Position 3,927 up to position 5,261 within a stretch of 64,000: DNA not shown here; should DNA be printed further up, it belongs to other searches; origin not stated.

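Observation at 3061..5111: MamK-family actin homologue translationally coupled to an Amidase_3 cell-wall amidase, with no magnetosome genes nearby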

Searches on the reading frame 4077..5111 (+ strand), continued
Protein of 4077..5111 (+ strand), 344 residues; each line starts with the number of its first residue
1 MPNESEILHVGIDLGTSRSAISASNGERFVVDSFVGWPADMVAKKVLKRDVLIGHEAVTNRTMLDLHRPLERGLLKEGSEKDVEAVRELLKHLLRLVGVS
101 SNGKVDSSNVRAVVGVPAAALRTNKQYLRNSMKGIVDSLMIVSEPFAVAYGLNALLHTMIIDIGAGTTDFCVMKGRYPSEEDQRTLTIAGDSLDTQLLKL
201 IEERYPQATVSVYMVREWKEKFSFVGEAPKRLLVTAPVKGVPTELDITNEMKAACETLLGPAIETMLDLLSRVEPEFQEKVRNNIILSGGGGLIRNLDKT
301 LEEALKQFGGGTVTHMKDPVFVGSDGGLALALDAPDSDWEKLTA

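Call 31: find_related_loci(query=A1, collection=genome_contigs, flank=10000)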
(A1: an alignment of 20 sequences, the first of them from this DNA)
Query A1 (344 aa) in genome_contigs; peptide patterns used: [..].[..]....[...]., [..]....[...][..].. (x = any residue, [..] = any of these).
600 stretches matched a pattern (row limit reached: there are more); 209 encode a relative of the query (tblastn E <= 1e-3); the best 80 are kept; 80 distinct loci.
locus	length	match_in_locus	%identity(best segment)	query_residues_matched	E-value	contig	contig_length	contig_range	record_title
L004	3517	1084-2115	92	1-344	0e+0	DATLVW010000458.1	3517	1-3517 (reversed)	MAG TPA_asm: Thermoanaerobaculia bacterium isolate SMAG_U13202 k141_598322, whole genome shotgun sequence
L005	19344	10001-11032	87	1-344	0e+0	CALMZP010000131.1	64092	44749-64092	MAG TPA_asm: uncultured Acidobacteria bacterium isolate SRR6670122_bin.76_CONCOCT_v1.1_MAG genome assembly, contig: ERZ5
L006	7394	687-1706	83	5-344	0e+0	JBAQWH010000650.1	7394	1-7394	MAG: Thermoanaerobaculia bacterium isolate MFD12012_ilm_asm_bin17 k127_74266, whole genome shotgun sequence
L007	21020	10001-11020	86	5-344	0e+0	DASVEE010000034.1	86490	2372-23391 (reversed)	MAG TPA_asm: Thermoanaerobaculia bacterium isolate SMAG_U2052 k141_271839, whole genome shotgun sequence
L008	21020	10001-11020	83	3-344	0e+0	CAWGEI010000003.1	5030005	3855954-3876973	MAG: uncultured Acidobacteriota bacterium isolate MFD01916.bin.2.105 genome assembly, contig: contig_3365, whole genome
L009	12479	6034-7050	84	5-344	0e+0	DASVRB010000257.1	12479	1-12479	MAG TPA_asm: Thermoanaerobaculia bacterium isolate SMAG_U3224 k141_30301, whole genome shotgun sequence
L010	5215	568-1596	66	1-344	6e-156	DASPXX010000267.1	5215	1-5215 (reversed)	MAG TPA_asm: Thermoanaerobaculia bacterium isolate SMAG_U11578 k141_848448, whole genome shotgun sequence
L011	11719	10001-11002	67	6-344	1e-153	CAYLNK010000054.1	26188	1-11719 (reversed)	MAG TPA_asm: uncultured Holophagales bacterium isolate binchicken_co322_3 genome assembly, contig: NODE_2861_length_2618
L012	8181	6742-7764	67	1-342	5e-153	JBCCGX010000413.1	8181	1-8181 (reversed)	MAG: Acidobacteriota bacterium isolate P01_B01_bin.53 k141_3470927_length_8181_cov_56.5178, whole genome shotgun sequenc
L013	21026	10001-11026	67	1-343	9e-153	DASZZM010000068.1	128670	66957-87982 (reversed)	MAG TPA_asm: Thermoanaerobaculia bacterium isolate SMAG_U6236 k141_42480, whole genome shotgun sequence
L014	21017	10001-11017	68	4-343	5e-153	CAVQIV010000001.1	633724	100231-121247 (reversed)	MAG: Thermoanaerobaculaceae bacterium isolate MFD10043.bin.2.76 genome assembly, contig: contig_15202, whole genome shot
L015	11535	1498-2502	67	4-343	5e-151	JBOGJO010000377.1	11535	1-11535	MAG: Thermoanaerobaculia bacterium isolate TC-S_maxbin2.bin.114 k127_4802563, whole genome shotgun sequence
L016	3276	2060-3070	65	1-342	4e-156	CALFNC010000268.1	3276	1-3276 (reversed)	MAG TPA_asm: uncultured Acidobacteria bacterium isolate ERR1035437_bin.117_CONCOCT_v1.1_MAG genome assembly, contig: ERZ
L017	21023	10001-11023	63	3-343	2e-147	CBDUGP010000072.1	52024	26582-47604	MAG TPA_asm: uncultured bacterium isolate SRR22808116_maxbin2_13 genome assembly, contig: ERZ25043450.240, whole genome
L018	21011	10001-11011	67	7-344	1e-147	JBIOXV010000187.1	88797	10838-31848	MAG: Thermoanaerobaculia bacterium isolate MAG047 k127_6223654, whole genome shotgun sequence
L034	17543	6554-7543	51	6-339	5e-115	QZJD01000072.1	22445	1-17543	MAG: Desulfobulbus sp. isolate SURF_48 Ga0104751_1003484, whole genome shotgun sequence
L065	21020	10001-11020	40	7-342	2e-89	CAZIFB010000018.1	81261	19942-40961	MAG TPA_asm: uncultured candidatus Brocadiaceae bacterium isolate SRP237561_co1_222 genome assembly, contig: NODE_387_le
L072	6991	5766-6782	41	4-343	3e-88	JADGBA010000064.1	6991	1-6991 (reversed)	MAG: Candidatus Omnitrophota bacterium isolate nS315bin20 nS315_bin20_NODE_6922_length_6991_cov_4.029412, whole genome s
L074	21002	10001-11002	44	7-342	2e-87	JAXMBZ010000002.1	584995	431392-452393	MAG: Planctomycetota bacterium isolate STL-PLA49 C2.167.fa-2, whole genome shotgun sequence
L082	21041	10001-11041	40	3-342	1e-85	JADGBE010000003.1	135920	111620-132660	MAG: Desulfamplus sp. isolate nS315bin44 nS315_bin44_NODE_3_length_135920_cov_28.949261, whole genome shotgun sequence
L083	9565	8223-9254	41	6-342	1e-85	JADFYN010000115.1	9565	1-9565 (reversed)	MAG: Deltaproteobacteria bacterium isolate nDJH8bin5 nDJH8_bin5_NODE_115_length_9565_cov_2.679487, whole genome shotgun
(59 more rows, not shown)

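Call 53: search_protein_families(library=pfam, proteins=[L082:9434-9955:+, L082:11066-11479:+, L082:11502-13010:+, L082:13484-14527:+, L082:7595-8050:+, L072:414-1301:+, L072:1295-2236:+, L072:2237-3145:+, L072:3133-5172:+, L074:8813-9868:+], max_evalue=0.001)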
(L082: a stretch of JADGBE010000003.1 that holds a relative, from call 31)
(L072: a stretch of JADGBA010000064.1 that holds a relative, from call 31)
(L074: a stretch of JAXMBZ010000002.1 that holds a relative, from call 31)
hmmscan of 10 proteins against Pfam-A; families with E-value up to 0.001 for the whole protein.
L082:9434-9955:+ (173 aa): 0 families

L082:11066-11479:+ (137 aa): 0 families

L082:11502-13010:+ (502 aa): 0 families

L082:13484-14527:+ (347 aa): 0 families

L082:7595-8050:+ (151 aa): 0 families

L072:414-1301:+ (295 aa): 0 families

L072:1295-2236:+ (313 aa): 1 family
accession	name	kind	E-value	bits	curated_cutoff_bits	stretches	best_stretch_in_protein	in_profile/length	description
PF01545.26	Cation_efflux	-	4e-35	121.8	26.6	1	32-223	5-198/198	Cation efflux family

L072:2237-3145:+ (302 aa): 1 family
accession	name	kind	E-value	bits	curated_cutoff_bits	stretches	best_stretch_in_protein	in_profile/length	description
PF12787.12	EcsC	-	2e-36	126.3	30.4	1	36-292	5-240/240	EcsC protein family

L072:3133-5172:+ (679 aa): 7 families
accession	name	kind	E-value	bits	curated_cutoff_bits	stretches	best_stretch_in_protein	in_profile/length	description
PF02421.24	FeoB_N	-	3.2e-46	157.1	27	1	15-169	2-156/156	Ferrous iron transport protein B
PF07670.19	Gate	-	9.9e-18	65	29.6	2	358-453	1-102/104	Nucleoside recognition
PF01926.29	MMR_HSR1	-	5.4e-16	59.1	21.9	1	15-126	1-112/113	50S ribosome-binding GTPase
PF07664.17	FeoB_C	-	7.2e-08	32.5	26.6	1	462-509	3-51/54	Ferrous iron transport protein B C terminus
PF17910.6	FeoB_Cyto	-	1.1e-05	26.2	23.4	1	181-268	1-89/90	FeoB cytosolic helical domain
PF00009.33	GTP_EFTU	-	2.5e-05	24.4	26.5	0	47-169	56-182/188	Elongation factor Tu GTP binding domain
PF03029.23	ATP_bind_1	-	0.00034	20.9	27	1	61-132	92-170/240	Conserved hypothetical ATP binding protein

L074:8813-9868:+ (351 aa): 2 families
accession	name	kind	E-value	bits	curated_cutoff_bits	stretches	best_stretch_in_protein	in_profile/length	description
PF00990.26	GGDEF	-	3.6e-17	63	23.8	1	11-165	4-160/161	Diguanylate cyclase, GGDEF domain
PF17853.6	GGDEF_2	-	4.9e-05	24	24.5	1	39-134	22-95/116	GGDEF-like domain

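Call 54: search_dna_similar(query=window:4077-5108:+, collection=plasmids, mode=protein, max_evalue=1e-10, max_rows=15)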
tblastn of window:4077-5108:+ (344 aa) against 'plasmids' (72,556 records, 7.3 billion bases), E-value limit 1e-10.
No match.

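Call 55: search_dna_similar(query=window:4077-5108:+, collection=phages, mode=protein, max_evalue=1e-10, max_rows=10)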
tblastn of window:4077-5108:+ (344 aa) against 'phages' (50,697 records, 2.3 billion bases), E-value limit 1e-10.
No match.

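Call 79: predict_structure(alignment_id=A3)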
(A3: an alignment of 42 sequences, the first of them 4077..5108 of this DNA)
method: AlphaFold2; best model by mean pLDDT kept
length: 344 residues; sequences in the alignment: 42
mean_pLDDT: 90.8   pTM: 0.88
mean pLDDT of the five models: 90.8, 89.7, 89.3, 88.3, 87.8
residues with pLDDT >= 90: 257; 70-90: 68; 50-70: 15; < 50: 4
segments of 3 or more residues with pLDDT < 50: 1-4
pLDDT, mean of each block of 10 residues (from residue 1): 66 93 96 94 94 92 88 71 89 89 66 91 84 89 95 97 94 94 94 96 97 93 94 96 98 97 97 95 95 93 94 91 96 91 71
secondary structure, 60 per line:
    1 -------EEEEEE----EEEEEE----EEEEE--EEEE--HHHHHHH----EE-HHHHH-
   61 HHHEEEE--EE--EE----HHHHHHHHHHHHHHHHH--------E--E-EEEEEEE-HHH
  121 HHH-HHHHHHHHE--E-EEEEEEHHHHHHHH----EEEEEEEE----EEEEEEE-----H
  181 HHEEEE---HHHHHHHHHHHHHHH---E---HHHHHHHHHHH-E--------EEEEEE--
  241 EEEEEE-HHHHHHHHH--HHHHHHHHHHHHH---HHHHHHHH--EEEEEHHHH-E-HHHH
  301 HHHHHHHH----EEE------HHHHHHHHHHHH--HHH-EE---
elements in order: E8-13 E18-23 E28-32 E35-38 H41-47 H55-59 E64-67 H80-96 E110-116 H118-123 H125-132 E138-143 H144-151 E156-163 E168-174 E183-186 H190-204 H212-222 E233-238 E241-246 H248-256 H259-271 H275-282 E285-289 H290-293 H297-308 E313-315 H322-333

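Call 82: fold_search(model_id=the predicted structure, library=pdb)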
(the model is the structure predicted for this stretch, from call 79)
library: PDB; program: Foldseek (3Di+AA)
matches with E <= 10: 1286; with E <= 0.001: 880
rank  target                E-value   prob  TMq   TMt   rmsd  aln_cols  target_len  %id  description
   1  5ljv_A                7.1e-39  1.00  0.91  0.96   1.6       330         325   41  MamK double helical filament (released 2016-11-16)
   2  5ljw_B                6.8e-38  1.00  0.75  0.78   4.3       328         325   41  MamK non-polymerising A278D mutant bound to AMPPNP (released 2016-11-16)
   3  5ljw_A                6.9e-37  1.00  0.85  0.88   2.8       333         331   41  MamK non-polymerising A278D mutant bound to AMPPNP (released 2016-11-16)
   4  8r2n_A                9.7e-33  1.00  0.87  0.85   2.7       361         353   28  Structure of the BeeR filament (released 2025-03-05)
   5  5jyg_A                6.6e-26  1.00  0.84  0.88   2.9       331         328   41  Cryo-EM structure of the MamK filament at 6.5 A (released 2016-07-27)
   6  4cbw_A                4.2e-23  1.00  0.79  0.74   3.8       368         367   18  Crystal structure of Plasmodium berghei actin I with D-loop from muscle actin (released 2014-04-30)
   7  6i4k_A                1.1e-22  1.00  0.79  0.75   3.7       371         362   17  Crystal Structure of Plasmodium falciparum actin I (G115A mutant) in the Ca-ATP state (released 2019-06-26)
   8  6i4i_A                1.7e-22  1.00  0.78  0.76   3.8       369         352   17  Crystal Structure of Plasmodium falciparum actin I (F54Y mutant) in the Mg-K-ADP-AlFn state (released 2019-06-26)
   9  4cbu_A                2.1e-22  1.00  0.78  0.75   4.0       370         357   17  Crystal structure of Plasmodium falciparum actin I (released 2014-04-30)
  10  6i4h_A                3.2e-22  1.00  0.77  0.75   4.0       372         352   17  Crystal Structure of Plasmodium falciparum actin I (F54Y mutant) in the Ca-ATP state (released 2019-06-26)
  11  5afu_A                3.8e-22  1.00  0.76  0.71   4.4       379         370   18  Cryo-EM structure of dynein tail-dynactin-BICD2N complex (released 2015-03-11)
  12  4czi                  4.8e-22  1.00  0.75  0.81   3.4       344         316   24  C. crescentus MreB, single filament, empty (released 2014-06-11)
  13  7z8f_H                4.8e-22  1.00  0.78  0.72   4.0       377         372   17  Composite structure of dynein-dynactin-BICDR on microtubules (released 2022-07-27)
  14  9a5t_B                5.5e-22  1.00  0.80  0.82   3.1       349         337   21  Integrative model of MBL-MREB by crosslinking MS and deep learning (released 2024-09-18)
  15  1c0g_A                6.1e-22  1.00  0.79  0.74   3.9       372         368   16  CRYSTAL STRUCTURE OF 1:1 COMPLEX BETWEEN GELSOLIN SEGMENT 1 AND A DICTYOSTELIUM/TETRAHYMENA CHIMERA ACTIN (MUTANT 228: (released 2000-03-01)
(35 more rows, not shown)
